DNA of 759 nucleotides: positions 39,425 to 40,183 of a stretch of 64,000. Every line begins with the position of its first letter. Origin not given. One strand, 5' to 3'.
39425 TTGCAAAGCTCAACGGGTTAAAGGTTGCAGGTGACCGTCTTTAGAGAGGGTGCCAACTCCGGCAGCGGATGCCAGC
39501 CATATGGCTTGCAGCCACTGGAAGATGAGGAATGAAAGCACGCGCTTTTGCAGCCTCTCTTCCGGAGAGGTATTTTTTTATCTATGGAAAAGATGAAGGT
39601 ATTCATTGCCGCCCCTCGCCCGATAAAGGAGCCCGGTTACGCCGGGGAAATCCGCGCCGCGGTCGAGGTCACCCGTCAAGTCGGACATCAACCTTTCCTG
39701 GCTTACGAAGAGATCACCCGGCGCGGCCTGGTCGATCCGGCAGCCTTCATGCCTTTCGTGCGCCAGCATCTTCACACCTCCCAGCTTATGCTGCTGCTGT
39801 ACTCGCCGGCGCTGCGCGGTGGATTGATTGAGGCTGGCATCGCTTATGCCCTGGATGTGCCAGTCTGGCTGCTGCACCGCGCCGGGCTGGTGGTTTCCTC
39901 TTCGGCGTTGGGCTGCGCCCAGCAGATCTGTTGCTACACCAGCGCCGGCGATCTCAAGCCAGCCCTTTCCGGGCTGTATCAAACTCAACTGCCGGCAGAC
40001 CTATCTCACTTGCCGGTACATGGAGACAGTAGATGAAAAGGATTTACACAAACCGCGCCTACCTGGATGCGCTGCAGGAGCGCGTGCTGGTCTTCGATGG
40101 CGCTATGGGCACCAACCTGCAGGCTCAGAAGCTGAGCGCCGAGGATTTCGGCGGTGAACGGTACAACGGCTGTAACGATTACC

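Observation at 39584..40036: Uncharacterised ~150-aa ORF between the SAM-I riboswitch and metH, translationally coupled to metH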

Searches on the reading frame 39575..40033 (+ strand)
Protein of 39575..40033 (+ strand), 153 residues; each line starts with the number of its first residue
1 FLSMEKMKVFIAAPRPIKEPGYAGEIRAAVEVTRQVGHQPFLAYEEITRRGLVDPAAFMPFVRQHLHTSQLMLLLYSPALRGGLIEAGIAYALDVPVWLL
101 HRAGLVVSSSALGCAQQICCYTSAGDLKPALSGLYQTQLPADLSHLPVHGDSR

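Call 4: search_protein_families(library=pfam, proteins=[window:39575-40033:+], max_evalue=10)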
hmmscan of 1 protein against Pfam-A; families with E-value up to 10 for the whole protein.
window:39575-40033:+ (153 aa): 1 family
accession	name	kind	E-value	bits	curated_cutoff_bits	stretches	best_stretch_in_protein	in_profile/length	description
PF05014.21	Nuc_deoxyrib_tr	-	0.22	12.1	28.8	1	21-101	15-97/117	Nucleoside 2-deoxyribosyltransferase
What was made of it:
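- Tried and rejected: Direct Pfam gave only a sub-threshold PF05014 hit (call 4).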

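Call 5: search_protein_families(library=ncbifam, proteins=[window:39575-40033:+], max_evalue=10)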
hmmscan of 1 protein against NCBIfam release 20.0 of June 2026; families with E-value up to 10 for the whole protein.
window:39575-40033:+ (153 aa): 0 families
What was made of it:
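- The ORF is short, carries no curated annotation, and gives no above-threshold Pfam or NCBIfam hit (calls 4, 5).
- Tried and rejected: NCBIfam found nothing (call 5).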

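Call 6: search_solved_structures(query=window:39575-40033:+, max_evalue=10, show_alignments=2)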
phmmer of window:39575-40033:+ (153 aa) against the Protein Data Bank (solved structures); distinct sequences matched with E-value up to 10: 0.

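Call 8: find_homologous_proteins(query=window:39575-40033:+, max_evalue=0.001)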
Query window:39575-40033:+ (153 aa): 29 proteins with E <= 0.001 among 77 candidates.
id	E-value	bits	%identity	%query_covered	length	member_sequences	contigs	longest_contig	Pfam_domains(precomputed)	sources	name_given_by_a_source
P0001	2.8e-85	302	93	96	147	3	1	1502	-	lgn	-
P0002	2.8e-72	260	82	95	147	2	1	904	-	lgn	-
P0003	8.0e-70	252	77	96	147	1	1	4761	-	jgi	jgi:hypothetical protein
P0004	3.1e-68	247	86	89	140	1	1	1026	-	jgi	jgi:hypothetical protein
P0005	1.2e-56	209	67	95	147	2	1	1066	-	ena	-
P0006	1.9e-35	140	58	82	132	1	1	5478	-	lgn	-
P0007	6.0e-35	139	55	86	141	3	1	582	-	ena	-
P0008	3.1e-34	136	54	82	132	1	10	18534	-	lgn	-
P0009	3.1e-33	133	56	80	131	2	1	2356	-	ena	-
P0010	1.6e-32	131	56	75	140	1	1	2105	-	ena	-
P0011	6.1e-32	129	50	86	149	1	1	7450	-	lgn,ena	-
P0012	1.7e-31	128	50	82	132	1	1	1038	-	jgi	-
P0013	2.0e-31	127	50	87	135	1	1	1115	-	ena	-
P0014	2.7e-31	127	56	82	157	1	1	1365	-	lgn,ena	-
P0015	6.3e-31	126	54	82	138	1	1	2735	-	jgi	-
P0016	8.5e-31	125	54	82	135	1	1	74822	-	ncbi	ncbi:MAG: hypothetical protein AB1894_20240 [Chloroflexota bacterium]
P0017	8.6e-31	125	49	84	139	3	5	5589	-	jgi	jgi:hypothetical protein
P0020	6.1e-28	116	50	79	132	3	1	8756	-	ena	-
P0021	1.3e-27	115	55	67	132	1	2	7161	-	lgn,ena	-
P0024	3.7e-27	113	45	82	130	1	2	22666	-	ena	-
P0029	3.2e-22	97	56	59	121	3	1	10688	-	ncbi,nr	ncbi:MAG: hypothetical protein OEZ02_03705 [Anaerolineae bacterium]|nr:hypothetical protein [Anaerol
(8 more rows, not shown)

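Call 10: find_encoding_contigs(protein=P0016, flank=6000, max_places=3)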
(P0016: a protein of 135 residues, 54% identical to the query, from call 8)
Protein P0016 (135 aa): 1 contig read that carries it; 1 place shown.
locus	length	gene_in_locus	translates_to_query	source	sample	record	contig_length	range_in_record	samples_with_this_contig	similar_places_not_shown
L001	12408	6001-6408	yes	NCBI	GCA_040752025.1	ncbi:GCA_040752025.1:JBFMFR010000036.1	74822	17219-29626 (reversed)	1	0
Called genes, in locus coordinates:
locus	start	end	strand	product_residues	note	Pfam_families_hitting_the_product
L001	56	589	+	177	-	PF00932:LTD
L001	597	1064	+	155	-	PF09350:DJC28_CD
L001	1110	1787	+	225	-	PF02353:CMAS (weak), PF13489:Methyltransf_23, PF08241:Methyltransf_11, PF08242:Methyltransf_12, PF13649:Methyltransf_25, PF13847:Methyltransf_31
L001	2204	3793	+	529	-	PF05496:RuvB_N (faint), PF13177:DNA_pol3_delta2, PF13604:AAA_30 (weak), PF00004:AAA, PF07728:AAA_5 (faint), PF22608:DNAX_ATPase_lid, PF12169:DNA_pol3_gamma3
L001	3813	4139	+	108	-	PF02575:YbaB_DNA_bd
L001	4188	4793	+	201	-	PF21176:RecR_HhH, PF13662:Toprim_4, PF01751:Toprim, PF21175:RecR_C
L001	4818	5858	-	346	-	PF01022:HTH_5, PF12840:HTH_20, PF12727:PBP_like, PF13531:SBP_bac_11 (weak)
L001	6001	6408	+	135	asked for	-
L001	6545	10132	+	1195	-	PF02574:S-methyl_trans, PF00809:Pterin_bind, PF03599:CdhD (weak), PF02607:B12-binding_2, PF02310:B12-binding, PF02965:Met_synt_B12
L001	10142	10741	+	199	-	PF01797:Y1_Tnp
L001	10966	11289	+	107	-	PF05534:HicB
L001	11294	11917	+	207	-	PF01966:HD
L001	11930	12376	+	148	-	PF01230:HIT (weak)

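Call 11: find_encoding_contigs(protein=P0008, flank=6000, max_places=4)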
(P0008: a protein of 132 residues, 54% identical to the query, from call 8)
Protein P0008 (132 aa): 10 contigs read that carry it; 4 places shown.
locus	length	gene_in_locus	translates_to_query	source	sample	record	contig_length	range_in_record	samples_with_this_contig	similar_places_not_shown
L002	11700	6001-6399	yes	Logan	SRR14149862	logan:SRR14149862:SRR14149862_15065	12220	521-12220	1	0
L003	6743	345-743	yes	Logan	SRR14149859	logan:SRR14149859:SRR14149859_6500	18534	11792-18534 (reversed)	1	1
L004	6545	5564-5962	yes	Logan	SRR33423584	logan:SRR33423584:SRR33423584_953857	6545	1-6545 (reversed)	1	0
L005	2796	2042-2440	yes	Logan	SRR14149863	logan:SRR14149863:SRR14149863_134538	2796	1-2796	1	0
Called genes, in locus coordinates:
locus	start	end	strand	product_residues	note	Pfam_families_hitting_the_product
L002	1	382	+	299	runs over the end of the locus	?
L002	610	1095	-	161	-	PF05991:NYN_YacP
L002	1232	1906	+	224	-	PF01476:LysM, PF00932:LTD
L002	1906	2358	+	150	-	PF09350:DJC28_CD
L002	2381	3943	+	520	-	PF05496:RuvB_N (faint), PF13177:DNA_pol3_delta2, PF13604:AAA_30 (faint), PF00004:AAA, PF07728:AAA_5 (weak), PF13401:AAA_22 (weak), PF22608:DNAX_ATPase_lid, PF12169:DNA_pol3_gamma3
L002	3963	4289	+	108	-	PF02575:YbaB_DNA_bd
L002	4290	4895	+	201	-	PF21176:RecR_HhH, PF13662:Toprim_4, PF01751:Toprim (weak), PF21175:RecR_C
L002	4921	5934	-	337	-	PF01022:HTH_5 (weak), PF12840:HTH_20 (weak), PF12727:PBP_like, PF03466:LysR_substrate (faint), PF12974:Phosphonate-bd (weak), PF13531:SBP_bac_11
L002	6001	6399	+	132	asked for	-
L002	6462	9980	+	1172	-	PF02574:S-methyl_trans, PF00809:Pterin_bind, PF03599:CdhD, PF02607:B12-binding_2, PF02310:B12-binding, PF02965:Met_synt_B12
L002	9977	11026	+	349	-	PF01230:HIT (weak), PF10768:FliX (faint), PF12917:YfbR-like, PF13023:HD_3, PF01966:HD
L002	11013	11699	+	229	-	?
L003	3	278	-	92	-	?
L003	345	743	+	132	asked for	-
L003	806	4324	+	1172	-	PF02574:S-methyl_trans, PF00809:Pterin_bind, PF03599:CdhD, PF02607:B12-binding_2, PF02310:B12-binding, PF02965:Met_synt_B12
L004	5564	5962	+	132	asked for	-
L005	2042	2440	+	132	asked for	-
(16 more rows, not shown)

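Call 13: find_encoding_contigs(protein=P0024, flank=6000, max_places=2)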
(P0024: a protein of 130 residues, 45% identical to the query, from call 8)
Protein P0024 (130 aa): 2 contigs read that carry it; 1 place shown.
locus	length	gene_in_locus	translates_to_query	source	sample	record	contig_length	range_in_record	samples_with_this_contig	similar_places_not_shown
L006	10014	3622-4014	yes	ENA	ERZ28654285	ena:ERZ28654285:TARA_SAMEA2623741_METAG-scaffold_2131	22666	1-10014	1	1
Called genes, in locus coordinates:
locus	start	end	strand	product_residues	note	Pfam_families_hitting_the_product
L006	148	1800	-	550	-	PF17391:Urocanase_N, PF01175:Urocanase, PF17392:Urocanase_C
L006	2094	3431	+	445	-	PF00989:PAS (faint), PF00990:GGDEF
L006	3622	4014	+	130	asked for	-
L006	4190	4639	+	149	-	PF03061:4HBT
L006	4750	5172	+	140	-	PF19371:DUF5946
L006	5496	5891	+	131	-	-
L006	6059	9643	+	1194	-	PF02574:S-methyl_trans, PF00809:Pterin_bind, PF03599:CdhD (weak), PF02607:B12-binding_2, PF02310:B12-binding, PF02965:Met_synt_B12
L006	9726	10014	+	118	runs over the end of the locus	PF02261:Asp_decarbox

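Call 14: find_encoding_contigs(protein=P0029, flank=6000, max_places=2)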
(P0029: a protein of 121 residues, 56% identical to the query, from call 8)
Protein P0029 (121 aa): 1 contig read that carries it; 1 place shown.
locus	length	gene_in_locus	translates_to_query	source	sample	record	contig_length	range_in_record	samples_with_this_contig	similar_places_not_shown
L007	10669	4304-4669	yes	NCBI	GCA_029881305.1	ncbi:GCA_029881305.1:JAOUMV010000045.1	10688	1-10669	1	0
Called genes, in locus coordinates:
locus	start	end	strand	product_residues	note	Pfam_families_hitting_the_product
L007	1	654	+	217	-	PF00109:ketoacyl-synt (weak), PF02801:Ketoacyl-synt_C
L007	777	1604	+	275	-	-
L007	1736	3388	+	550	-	PF01183:Glyco_hydro_25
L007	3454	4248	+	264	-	PF02535:Zip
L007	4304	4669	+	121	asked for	-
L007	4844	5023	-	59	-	-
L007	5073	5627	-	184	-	-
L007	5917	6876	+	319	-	PF01636:APH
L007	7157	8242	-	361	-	PF24400:DUF7544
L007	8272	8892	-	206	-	PF13490:zf-HC2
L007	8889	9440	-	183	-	PF04542:Sigma70_r2, PF08281:Sigma70_r4_2, PF04545:Sigma70_r4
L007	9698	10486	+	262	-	PF01209:Ubie_methyltran, PF13847:Methyltransf_31, PF08241:Methyltransf_11, PF08242:Methyltransf_12, PF13649:Methyltransf_25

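Call 15: find_encoding_contigs(protein=P0020, flank=6000, max_places=2)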
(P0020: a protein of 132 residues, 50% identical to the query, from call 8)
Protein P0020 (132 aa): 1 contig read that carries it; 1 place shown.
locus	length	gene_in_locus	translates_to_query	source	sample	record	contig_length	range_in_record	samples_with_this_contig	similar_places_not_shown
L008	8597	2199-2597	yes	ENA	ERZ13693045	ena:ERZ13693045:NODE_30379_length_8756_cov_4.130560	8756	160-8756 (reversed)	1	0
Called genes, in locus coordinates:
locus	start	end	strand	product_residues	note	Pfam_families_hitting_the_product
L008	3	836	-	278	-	?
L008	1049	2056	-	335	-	PF01022:HTH_5, PF03466:LysR_substrate (faint), PF12840:HTH_20, PF12727:PBP_like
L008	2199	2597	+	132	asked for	-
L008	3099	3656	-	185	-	-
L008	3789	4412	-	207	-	-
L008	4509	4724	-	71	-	-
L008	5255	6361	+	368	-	PF02965:Met_synt_B12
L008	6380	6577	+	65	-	-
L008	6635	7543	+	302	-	PF13185:GAF_2 (weak), PF07730:HisKA_3, PF02518:HATPase_c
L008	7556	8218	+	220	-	PF00072:Response_reg, PF00196:GerE, PF08281:Sigma70_r4_2 (faint)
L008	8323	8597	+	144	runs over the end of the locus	?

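Call 16: find_encoding_contigs(protein=P0021, flank=6000, max_places=2)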
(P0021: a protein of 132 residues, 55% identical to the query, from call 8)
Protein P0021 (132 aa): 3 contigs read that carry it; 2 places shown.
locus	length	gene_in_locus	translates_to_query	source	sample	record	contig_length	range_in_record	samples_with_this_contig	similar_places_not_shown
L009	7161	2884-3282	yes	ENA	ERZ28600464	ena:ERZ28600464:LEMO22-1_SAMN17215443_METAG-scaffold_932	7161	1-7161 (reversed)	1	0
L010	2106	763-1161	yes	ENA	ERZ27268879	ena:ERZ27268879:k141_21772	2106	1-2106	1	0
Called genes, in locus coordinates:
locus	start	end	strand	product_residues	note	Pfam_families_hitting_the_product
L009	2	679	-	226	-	?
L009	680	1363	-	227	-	PF03932:CutC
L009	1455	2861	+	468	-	PF07364:DUF1485, PF07171:MlrC_C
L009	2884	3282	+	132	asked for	-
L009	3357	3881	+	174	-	PF06414:Zeta_toxin (weak), PF07931:CPT, PF13671:AAA_33, PF13207:AAA_17 (weak), PF13238:AAA_18 (weak)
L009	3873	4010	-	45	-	-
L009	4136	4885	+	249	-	PF00226:DnaJ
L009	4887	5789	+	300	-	PF07837:FTCD_N, PF02971:FTCD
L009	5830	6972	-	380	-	PF00266:Aminotran_5, PF01053:Cys_Met_Meta_PP, PF00155:Aminotran_1_2 (weak), PF01041:DegT_DnrJ_EryC1 (weak)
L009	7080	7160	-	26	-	?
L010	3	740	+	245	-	?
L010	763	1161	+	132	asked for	-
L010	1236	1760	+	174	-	PF06414:Zeta_toxin (weak), PF07931:CPT, PF13671:AAA_33, PF13207:AAA_17 (weak), PF13238:AAA_18 (weak)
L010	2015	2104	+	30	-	?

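Call 21: find_related_loci(query=A2, collection=genome_contigs, flank=6000)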
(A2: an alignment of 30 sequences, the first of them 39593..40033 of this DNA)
Query A2 (147 aa) in genome_contigs; peptide patterns used: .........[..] (x = any residue, [..] = any of these).
47 stretches matched a pattern; 26 encode a relative of the query (tblastn E <= 1e-3); 26 distinct loci.
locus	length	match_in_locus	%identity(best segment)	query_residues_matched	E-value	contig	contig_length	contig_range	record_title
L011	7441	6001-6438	67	1-146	4e-60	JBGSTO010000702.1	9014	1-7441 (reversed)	MAG: Anaerolineales bacterium isolate JTS-AC409 k141_1787397, whole genome shotgun sequence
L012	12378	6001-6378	53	1-126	5e-41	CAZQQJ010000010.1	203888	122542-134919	MAG TPA_asm: uncultured Anaerolinea sp. isolate SRP278314_co2_69 genome assembly, contig: NODE_93_length_203888_cov_37.4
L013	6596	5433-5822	52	1-130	1e-38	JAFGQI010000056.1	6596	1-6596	MAG: Anaerolineales bacterium isolate Zod_Metabat.740 k87_3425871, whole genome shotgun sequence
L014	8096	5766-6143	52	1-126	7e-37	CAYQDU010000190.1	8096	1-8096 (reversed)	MAG TPA_asm: uncultured Anaerolinea sp. isolate binchicken_co20_395 genome assembly, contig: NODE_15929_length_8096_cov_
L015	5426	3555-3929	50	1-125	6e-37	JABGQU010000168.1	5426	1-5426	MAG: Anaerolineae bacterium isolate co234_bin63 NODE_22706_length_5426_cov_30.210017, whole genome shotgun sequence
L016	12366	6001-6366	52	1-122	8e-36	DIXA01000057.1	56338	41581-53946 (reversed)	MAG TPA_asm: Anaerolineales bacterium UBA6092 UBA6092_contig_1200, whole genome shotgun sequence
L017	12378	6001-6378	49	1-126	2e-34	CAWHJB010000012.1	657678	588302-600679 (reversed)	MAG: uncultured Chloroflexia bacterium isolate MFD02923.bin.2.67 genome assembly, contig: contig_3167, whole genome shot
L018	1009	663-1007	51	1-115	4e-35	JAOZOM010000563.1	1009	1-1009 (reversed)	MAG: Anaerolineales bacterium isolate GMC4.maxbin2.127_sub GMC4_498702_length_1009_cov_19.848008, whole genome shotgun s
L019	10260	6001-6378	48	2-127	8e-34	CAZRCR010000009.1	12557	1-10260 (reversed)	MAG TPA_asm: uncultured Anaerolinea sp. isolate binchicken_co20_368 genome assembly, contig: NODE_9309_length_12557_cov_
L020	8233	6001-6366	48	1-122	1e-33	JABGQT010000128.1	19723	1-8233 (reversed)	MAG: Anaerolineae bacterium isolate co234_bin62 NODE_5120_length_19723_cov_17.834096, whole genome shotgun sequence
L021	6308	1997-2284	59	26-121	4e-33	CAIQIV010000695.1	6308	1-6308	MAG: uncultured Chloroflexi bacterium isolate LaPlata_bin-0303 genome assembly, contig: bin-0303:695/865, whole genome s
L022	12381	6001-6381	48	1-122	1e-32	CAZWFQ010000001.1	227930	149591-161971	MAG TPA_asm: uncultured Anaerolineaceae bacterium isolate SRP192927_co7_404 genome assembly, contig: NODE_25_length_2279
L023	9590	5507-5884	42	1-126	6e-32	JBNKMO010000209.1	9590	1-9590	MAG: Anaerolineales bacterium isolate H1.bin.16.orig k141_1153188, whole genome shotgun sequence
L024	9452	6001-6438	40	1-145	4e-32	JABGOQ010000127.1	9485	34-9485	MAG: Anaerolineae bacterium isolate co234_bin11 NODE_11483_length_9485_cov_75.826829, whole genome shotgun sequence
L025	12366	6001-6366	42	1-122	5e-31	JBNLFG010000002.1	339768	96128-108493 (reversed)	MAG: Anaerolineales bacterium isolate C1.bin.8.strict NODE_2_length_339768_cov_5.786070, whole genome shotgun sequence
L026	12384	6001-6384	41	1-128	5e-31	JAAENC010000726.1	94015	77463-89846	MAG: Chloroflexota bacterium isolate Bse_22 BseG_CONTIG2124398, whole genome shotgun sequence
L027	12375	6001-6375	43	2-126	2e-30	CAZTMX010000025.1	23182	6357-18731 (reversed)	MAG TPA_asm: uncultured Anaerolineaceae bacterium isolate binchicken_co22_211 genome assembly, contig: NODE_2336_length_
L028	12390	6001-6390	44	2-131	5e-30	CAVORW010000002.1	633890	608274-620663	MAG: uncultured Chloroflexia bacterium isolate MFD09964.bin.2.12 genome assembly, contig: contig_19129, whole genome sho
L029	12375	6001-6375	42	1-125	1e-29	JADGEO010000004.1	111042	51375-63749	MAG: Anaerolineales bacterium isolate BB38 NODE_4_length_111042_cov_20.763151, whole genome shotgun sequence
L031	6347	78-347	57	31-121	2e-29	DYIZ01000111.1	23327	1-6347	MAG TPA_asm: Candidatus Aquidulcis sp. isolate FI88_58_10 Afr_mines_FI88_810_length_23327_cov_4_415091, whole genome sho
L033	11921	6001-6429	42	1-143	2e-28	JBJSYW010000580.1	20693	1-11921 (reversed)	MAG: Chloroflexota bacterium isolate samp_4434_semibin_103 samp_4434_2011877, whole genome shotgun sequence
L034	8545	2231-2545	45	25-130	2e-25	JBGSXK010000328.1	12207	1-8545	MAG: Anaerolineae bacterium isolate JTS-RE63 k141_2809974, whole genome shotgun sequence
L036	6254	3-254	47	55-146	8e-19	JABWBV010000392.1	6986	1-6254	MAG: Anaerolineales bacterium isolate MAG_39 scaffold_13476, whole genome shotgun sequence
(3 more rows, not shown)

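Call 25: predict_structure(alignment_id=A2)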
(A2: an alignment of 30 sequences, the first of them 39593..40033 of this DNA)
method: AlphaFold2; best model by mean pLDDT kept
length: 147 residues; sequences in the alignment: 30
mean_pLDDT: 88.2   pTM: 0.83
mean pLDDT of the five models: 88.2, 88.0, 87.4, 86.9, 86.0
residues with pLDDT >= 90: 111; 70-90: 19; 50-70: 6; < 50: 11
segments of 3 or more residues with pLDDT < 50: 138-147
pLDDT, mean of each block of 10 residues (from residue 1): 92 87 97 95 93 94 96 78 95 95 94 96 96 58 43
secondary structure, 60 per line:
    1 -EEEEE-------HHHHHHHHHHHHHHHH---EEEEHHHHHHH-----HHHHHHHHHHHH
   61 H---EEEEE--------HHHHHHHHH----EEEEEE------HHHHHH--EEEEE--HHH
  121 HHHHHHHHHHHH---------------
elements in order: E2-6 H14-29 E33-36 H37-43 H49-61 E65-69 H78-86 E91-96 H103-108 E111-115 H118-132
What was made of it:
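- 39593..40036 (+): Small gene, 147 aa from the conserved ATG (150 aa if ATG 39584 is used). Divergent NDT-superfamily protein. E80 is the predicted nucleophile. AF2 pLDDT 88 (call 25).
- On NDT/DNPH1/MilB superfamily (Pfam PF05014-like): AF2 pLDDT 88, five strands (call 25).
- AF2 pLDDT 88, pTM 0.83 (call 25).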

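Call 27: fold_search(model_id=the predicted structure, library=pdb)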
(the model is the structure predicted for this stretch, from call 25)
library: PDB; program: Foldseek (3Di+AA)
matches with E <= 10: 1434; with E <= 0.001: 66
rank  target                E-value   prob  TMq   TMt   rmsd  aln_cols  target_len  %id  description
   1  4jen_B                8.8e-06  1.00  0.67  0.80   2.9       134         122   18  Structure of Clostridium botulinum CMP N-glycosidase, BcmB (released 2013-09-11)
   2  4jen_A                2.0e-05  1.00  0.63  0.77   3.7       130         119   16  Structure of Clostridium botulinum CMP N-glycosidase, BcmB (released 2013-09-11)
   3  4jen_C                3.5e-05  1.00  0.63  0.80   3.0       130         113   15  Structure of Clostridium botulinum CMP N-glycosidase, BcmB (released 2013-09-11)
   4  4ohr                  4.0e-05  1.00  0.72  0.67   3.2       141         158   17  Crystal structure of MilB from Streptomyces rimofaciens (released 2014-06-25)
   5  6evs_A                6.6e-05  1.00  0.63  0.67   3.4       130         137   19  Characterization of 2-deoxyribosyltransferase from psychrotolerant bacterium Bacillus psychrosaccharolyticus: a suitab (released 2018-11-14)
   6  4jem_B                9.1e-05  1.00  0.73  0.70   3.0       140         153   16  Crystal structure of MilB complexed with cytidine 5'-monophosphate (released 2013-09-11)
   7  9i6e_A                9.6e-05  1.00  0.66  0.69   4.3       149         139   20  Crystal structure of DNPH1 bound by compound 5. (released 2025-11-12)
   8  4kxn_C                1.3e-04  1.00  0.65  0.75   3.7       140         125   19  Crystal structure of DNPH1 (RCL) with kinetine riboside monophosphate (released 2014-02-05)
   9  8rpt_A                1.3e-04  1.00  0.67  0.73   3.2       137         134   19  Crystal structure of human DNPH1 mutant- D80A (released 2024-11-20)
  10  4kxl_C                1.3e-04  1.00  0.67  0.73   3.6       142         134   22  Crystal structure of DNPH1 (RCL) with 6-CYCLOPENTYL-AMP (released 2014-02-05)
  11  9i6e_B                1.3e-04  1.00  0.64  0.69   4.2       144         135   19  Crystal structure of DNPH1 bound by compound 5. (released 2025-11-12)
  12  4kxm_B                1.6e-04  1.00  0.72  0.79   2.9       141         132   20  Crystal structure of DNPH1 (RCL) WITH N6-ISOPENTENYL-AMP (released 2014-02-05)
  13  4kxn_B                1.7e-04  1.00  0.64  0.74   3.9       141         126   20  Crystal structure of DNPH1 (RCL) with kinetine riboside monophosphate (released 2014-02-05)
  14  4ohb                  1.8e-04  1.00  0.73  0.68   4.1       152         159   16  Crystal structure of MilB E103A in complex with 5-hydroxymethylcytidine 5'-monophosphate (hmCMP) from Streptomyces rimof (released 2014-06-25)
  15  4kxl_A                1.8e-04  1.00  0.65  0.70   3.6       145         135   21  Crystal structure of DNPH1 (RCL) with 6-CYCLOPENTYL-AMP (released 2014-02-05)
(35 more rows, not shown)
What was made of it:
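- On NDT/DNPH1/MilB superfamily (Pfam PF05014-like): The top 50 Foldseek PDB hits are all family members, E 9e-6 to 7e-4 (call 27).
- Closest known: BcmB / MilB / BlsM CMP. Same: These are the best structural matches (TM-score normalised by target length up to 0.80; call 27).
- The top 50 Foldseek PDB hits are all BcmB/MilB/BlsM, DNPH1/Rcl or NDTs (E 9e-6 to 7e-4; TM-score normalised by target length 0.54-0.80) (call 27). The closest structures are CMP/hmCMP and hmdUMP N-glycosidases (call 27).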

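Call 28: search_protein_representatives(alignment_id=A2)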
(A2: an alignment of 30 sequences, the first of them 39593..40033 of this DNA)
Query: 30 sequences, 135 profile positions. Proteins with E-value up to 0.001 (for the whole library): 204; up to 1e-10: 37; up to 1e-30: 15. The best 150 are listed.
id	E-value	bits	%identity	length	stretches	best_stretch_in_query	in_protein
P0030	6.9e-51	187.9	-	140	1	1-131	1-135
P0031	9.6e-48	177.7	-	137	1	1-132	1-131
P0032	1.4e-47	177.2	-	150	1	1-131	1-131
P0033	2.1e-47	176.6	-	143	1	1-131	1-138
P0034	8.8e-45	168.2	-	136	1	7-132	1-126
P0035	1.6e-44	167.3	-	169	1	2-132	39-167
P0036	2.2e-44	166.9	-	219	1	2-131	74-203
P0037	4.4e-43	162.7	-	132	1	1-130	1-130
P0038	6.5e-40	152.4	-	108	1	28-129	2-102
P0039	1.9e-39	150.9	-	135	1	1-133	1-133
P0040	3.5e-38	146.8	-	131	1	1-128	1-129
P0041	3.1e-36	140.5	-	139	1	3-132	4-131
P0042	1.4e-35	138.3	-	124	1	14-132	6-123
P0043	6.7e-33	129.7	-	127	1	1-127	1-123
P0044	3.5e-31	124.1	-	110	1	1-91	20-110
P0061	6.0e-12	61.9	-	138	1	3-132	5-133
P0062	1.6e-11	60.5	-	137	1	3-127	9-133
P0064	5.8e-11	58.7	-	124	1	1-125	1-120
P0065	7.1e-11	58.4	-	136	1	1-132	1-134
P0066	9.3e-11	58.0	-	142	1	1-127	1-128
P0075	1.5e-08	50.9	-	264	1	1-127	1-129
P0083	4.1e-08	49.5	-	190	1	1-123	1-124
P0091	2.1e-07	47.1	-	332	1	1-127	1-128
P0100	3.1e-07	46.6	-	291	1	1-130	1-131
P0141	1.5e-05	41.1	-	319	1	2-127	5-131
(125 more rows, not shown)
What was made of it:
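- Checked: There are 29 word-indexed homologues and 37 profile hits below 1e-10 (calls 8, 28).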
